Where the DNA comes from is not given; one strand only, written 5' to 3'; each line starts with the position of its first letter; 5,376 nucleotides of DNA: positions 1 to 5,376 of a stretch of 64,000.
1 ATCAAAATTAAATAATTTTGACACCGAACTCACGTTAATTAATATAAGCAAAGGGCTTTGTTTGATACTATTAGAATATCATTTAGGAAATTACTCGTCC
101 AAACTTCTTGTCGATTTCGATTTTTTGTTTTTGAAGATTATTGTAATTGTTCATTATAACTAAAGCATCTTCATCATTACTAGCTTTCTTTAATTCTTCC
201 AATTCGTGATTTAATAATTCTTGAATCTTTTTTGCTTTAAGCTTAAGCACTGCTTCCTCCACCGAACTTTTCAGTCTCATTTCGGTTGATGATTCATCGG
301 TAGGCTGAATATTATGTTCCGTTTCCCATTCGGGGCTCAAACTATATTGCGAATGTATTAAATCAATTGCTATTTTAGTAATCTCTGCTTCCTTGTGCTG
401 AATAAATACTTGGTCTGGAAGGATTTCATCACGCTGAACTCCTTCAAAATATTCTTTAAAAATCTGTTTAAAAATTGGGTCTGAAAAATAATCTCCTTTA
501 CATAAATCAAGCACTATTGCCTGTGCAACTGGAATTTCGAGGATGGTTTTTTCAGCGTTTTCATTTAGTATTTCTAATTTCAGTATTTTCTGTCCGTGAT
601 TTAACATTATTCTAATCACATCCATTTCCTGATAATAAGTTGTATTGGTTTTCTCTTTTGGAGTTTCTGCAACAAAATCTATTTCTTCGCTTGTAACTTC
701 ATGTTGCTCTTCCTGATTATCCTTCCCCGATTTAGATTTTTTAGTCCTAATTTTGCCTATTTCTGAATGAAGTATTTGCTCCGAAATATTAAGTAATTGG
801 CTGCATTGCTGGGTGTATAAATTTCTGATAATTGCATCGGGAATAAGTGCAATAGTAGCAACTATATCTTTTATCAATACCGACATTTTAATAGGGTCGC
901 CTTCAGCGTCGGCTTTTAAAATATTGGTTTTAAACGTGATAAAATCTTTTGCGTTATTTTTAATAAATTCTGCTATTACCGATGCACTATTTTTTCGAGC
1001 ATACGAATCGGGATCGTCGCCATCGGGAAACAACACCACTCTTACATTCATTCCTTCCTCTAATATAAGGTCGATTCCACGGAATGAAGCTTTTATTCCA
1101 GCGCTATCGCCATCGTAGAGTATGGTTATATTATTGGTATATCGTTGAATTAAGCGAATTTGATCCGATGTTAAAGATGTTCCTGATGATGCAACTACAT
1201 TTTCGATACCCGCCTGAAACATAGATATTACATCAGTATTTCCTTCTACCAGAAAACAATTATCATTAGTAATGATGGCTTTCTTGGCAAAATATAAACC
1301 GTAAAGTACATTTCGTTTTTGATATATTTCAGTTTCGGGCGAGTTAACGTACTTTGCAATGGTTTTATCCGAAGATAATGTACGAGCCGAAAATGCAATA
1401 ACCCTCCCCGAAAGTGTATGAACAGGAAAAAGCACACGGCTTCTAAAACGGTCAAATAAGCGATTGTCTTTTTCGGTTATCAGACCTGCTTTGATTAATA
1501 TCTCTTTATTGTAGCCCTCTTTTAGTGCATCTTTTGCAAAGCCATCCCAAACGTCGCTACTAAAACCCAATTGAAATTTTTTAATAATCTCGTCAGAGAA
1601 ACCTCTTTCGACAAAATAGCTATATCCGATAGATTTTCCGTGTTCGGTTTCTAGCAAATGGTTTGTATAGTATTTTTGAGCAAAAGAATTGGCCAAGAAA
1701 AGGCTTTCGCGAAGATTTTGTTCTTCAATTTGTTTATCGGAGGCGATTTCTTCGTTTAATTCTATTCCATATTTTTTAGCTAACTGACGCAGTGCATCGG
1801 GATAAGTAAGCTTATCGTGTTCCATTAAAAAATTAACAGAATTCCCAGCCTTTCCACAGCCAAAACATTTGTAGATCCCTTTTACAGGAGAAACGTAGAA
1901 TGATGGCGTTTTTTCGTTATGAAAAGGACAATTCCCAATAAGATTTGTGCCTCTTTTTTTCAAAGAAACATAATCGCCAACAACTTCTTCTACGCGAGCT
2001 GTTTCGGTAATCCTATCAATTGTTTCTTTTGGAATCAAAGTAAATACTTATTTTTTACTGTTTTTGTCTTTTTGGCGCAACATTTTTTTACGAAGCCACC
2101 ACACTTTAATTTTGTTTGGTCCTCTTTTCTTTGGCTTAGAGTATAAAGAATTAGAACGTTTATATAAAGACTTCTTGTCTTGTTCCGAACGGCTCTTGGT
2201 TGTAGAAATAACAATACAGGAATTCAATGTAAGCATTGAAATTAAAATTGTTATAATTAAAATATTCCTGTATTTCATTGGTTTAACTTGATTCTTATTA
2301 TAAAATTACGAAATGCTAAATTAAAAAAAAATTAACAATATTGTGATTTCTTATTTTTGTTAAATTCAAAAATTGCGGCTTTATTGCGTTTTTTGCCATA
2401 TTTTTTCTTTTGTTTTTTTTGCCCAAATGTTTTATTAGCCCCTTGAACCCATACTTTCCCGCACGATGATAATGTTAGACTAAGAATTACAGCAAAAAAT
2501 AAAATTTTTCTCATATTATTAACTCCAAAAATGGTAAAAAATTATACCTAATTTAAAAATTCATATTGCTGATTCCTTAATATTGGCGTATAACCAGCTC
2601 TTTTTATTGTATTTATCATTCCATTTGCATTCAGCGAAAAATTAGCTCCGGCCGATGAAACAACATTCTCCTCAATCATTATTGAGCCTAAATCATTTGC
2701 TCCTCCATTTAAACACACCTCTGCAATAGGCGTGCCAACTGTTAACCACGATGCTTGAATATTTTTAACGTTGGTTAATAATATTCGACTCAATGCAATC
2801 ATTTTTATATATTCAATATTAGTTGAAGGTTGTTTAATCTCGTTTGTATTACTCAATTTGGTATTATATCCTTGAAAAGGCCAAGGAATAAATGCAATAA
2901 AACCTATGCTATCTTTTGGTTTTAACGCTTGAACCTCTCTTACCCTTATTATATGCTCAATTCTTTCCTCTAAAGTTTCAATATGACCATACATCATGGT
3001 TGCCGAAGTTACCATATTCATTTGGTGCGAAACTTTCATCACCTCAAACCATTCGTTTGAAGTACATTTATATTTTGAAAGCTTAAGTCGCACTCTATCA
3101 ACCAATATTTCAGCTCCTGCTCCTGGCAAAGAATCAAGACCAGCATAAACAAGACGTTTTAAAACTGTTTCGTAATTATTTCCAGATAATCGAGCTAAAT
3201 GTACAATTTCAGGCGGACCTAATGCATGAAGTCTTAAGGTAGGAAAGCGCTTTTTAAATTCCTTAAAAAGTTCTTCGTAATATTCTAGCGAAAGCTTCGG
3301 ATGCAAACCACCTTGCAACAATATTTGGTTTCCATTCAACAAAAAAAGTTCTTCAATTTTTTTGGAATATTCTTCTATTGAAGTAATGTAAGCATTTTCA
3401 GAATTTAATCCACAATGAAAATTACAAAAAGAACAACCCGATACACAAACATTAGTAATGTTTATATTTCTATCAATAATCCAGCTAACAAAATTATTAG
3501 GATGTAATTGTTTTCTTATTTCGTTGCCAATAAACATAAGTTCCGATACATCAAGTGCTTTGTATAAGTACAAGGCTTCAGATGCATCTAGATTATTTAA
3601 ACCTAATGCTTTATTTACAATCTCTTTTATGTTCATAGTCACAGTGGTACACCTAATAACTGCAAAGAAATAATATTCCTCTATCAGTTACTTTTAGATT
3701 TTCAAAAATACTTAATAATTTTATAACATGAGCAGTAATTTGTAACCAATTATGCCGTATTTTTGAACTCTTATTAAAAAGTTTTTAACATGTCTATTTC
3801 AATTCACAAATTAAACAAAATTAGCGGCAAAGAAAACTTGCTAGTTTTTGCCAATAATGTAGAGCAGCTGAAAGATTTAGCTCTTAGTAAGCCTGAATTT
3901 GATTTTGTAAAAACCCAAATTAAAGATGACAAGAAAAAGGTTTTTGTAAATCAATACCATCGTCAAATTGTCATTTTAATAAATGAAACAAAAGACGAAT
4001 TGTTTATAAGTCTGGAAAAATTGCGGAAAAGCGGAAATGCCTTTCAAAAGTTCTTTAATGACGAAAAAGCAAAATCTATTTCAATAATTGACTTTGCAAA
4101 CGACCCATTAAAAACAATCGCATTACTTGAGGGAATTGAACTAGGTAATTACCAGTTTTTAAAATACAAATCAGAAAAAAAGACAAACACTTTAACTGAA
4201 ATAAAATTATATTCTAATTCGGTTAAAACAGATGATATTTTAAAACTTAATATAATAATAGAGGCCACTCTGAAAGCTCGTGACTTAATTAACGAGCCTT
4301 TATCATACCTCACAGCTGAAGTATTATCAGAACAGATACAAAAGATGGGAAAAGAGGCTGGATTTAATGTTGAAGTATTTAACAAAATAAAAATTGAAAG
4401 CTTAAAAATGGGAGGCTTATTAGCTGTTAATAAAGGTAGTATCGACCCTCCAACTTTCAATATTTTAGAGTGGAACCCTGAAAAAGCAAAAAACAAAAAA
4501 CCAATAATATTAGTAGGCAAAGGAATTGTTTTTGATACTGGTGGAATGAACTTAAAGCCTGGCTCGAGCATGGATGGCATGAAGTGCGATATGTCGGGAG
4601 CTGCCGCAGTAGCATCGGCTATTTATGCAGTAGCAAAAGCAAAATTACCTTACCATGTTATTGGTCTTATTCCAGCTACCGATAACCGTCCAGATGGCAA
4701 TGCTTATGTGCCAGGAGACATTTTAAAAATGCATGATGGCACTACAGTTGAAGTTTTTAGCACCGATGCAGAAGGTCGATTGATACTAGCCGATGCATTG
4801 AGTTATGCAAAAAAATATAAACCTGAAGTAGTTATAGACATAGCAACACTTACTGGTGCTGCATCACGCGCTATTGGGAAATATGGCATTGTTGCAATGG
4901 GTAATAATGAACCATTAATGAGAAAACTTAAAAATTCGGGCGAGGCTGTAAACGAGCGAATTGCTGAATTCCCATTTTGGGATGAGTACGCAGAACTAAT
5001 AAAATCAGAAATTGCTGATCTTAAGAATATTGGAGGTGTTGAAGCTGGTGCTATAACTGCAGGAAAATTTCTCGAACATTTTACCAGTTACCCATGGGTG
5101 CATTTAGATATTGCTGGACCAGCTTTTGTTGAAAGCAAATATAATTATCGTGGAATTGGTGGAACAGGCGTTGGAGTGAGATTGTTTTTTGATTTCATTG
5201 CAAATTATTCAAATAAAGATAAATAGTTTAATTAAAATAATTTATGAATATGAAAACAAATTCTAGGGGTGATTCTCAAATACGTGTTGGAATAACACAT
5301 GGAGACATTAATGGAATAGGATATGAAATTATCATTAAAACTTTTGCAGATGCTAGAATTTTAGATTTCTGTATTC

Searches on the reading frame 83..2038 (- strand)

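Call 33: search_protein_families(library=pfam, proteins=[window:83-2038:-], max_evalue=0.00001)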
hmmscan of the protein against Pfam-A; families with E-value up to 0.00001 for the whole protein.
window:83-2038:- (651 aa): 6 families
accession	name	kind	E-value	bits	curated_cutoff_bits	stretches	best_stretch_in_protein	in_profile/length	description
PF08275.17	DNAG_N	-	5e-36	124.1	26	1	126-252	3-128/128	DNA primase catalytic core, N-terminal domain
PF01807.25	Zn_ribbon_DnaG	-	1.8e-35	121.1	24.9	1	3-97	2-96/98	CHC2 zinc finger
PF13155.12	Toprim_2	-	5.2e-22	78.4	22.1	1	262-346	1-87/88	Toprim-like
PF13662.12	Toprim_4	-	1.6e-16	60.7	25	1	263-335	5-84/85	Toprim domain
PF01751.28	Toprim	-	1.2e-10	41.9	23.1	1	262-333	3-92/96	Toprim domain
PF10410.14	DnaB_bind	-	1.5e-06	28.8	20.6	0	388-421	23-56/56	DnaB-helicase binding domain of primase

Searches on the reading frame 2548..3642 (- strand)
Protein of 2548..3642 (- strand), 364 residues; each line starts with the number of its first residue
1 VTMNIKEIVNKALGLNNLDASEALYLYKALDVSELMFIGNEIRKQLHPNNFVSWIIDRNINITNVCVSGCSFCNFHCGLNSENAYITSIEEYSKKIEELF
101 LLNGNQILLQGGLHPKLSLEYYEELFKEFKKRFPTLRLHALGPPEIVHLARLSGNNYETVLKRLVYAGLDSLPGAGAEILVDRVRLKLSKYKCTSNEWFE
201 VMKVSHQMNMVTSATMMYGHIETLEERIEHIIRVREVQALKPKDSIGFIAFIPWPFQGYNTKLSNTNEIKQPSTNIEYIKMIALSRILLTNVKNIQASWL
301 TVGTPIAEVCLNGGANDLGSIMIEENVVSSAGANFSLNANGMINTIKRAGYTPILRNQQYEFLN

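Call 33: search_protein_families(library=pfam, proteins=[window:2548-3642:-], max_evalue=0.00001)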
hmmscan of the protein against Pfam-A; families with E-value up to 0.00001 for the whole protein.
window:2548-3642:- (364 aa): 2 families
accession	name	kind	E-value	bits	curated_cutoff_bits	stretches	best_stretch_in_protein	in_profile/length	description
PF19288.4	CofH_C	-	7.7e-52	174.8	27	1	246-363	2-119/125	CofH/MqnC C-terminal region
PF04055.27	Radical_SAM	-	9.6e-13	49.1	29.5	1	60-231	1-163/166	Radical SAM superfamily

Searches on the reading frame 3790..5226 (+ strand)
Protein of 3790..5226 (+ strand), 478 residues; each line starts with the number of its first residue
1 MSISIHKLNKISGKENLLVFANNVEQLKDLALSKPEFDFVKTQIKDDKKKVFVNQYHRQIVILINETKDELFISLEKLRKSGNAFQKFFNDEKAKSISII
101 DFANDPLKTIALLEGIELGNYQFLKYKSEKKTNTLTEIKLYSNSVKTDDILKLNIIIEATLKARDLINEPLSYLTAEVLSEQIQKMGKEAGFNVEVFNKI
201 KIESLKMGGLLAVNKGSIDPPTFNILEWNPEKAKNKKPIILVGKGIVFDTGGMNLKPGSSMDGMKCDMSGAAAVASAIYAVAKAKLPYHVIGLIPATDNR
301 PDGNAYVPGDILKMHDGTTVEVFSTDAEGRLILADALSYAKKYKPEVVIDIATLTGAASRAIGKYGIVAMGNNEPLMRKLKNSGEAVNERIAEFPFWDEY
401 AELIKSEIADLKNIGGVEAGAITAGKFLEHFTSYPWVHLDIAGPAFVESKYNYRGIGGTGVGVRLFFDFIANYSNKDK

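Call 33: search_protein_families(library=pfam, proteins=[window:3790-5226:+], max_evalue=0.00001)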
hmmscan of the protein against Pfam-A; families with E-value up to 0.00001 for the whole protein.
window:3790-5226:+ (478 aa): 1 family
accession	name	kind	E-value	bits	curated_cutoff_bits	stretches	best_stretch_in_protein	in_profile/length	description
PF00883.26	Peptidase_M17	-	6.4e-113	377.6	25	1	163-466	3-309/310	Cytosol aminopeptidase family, catalytic domain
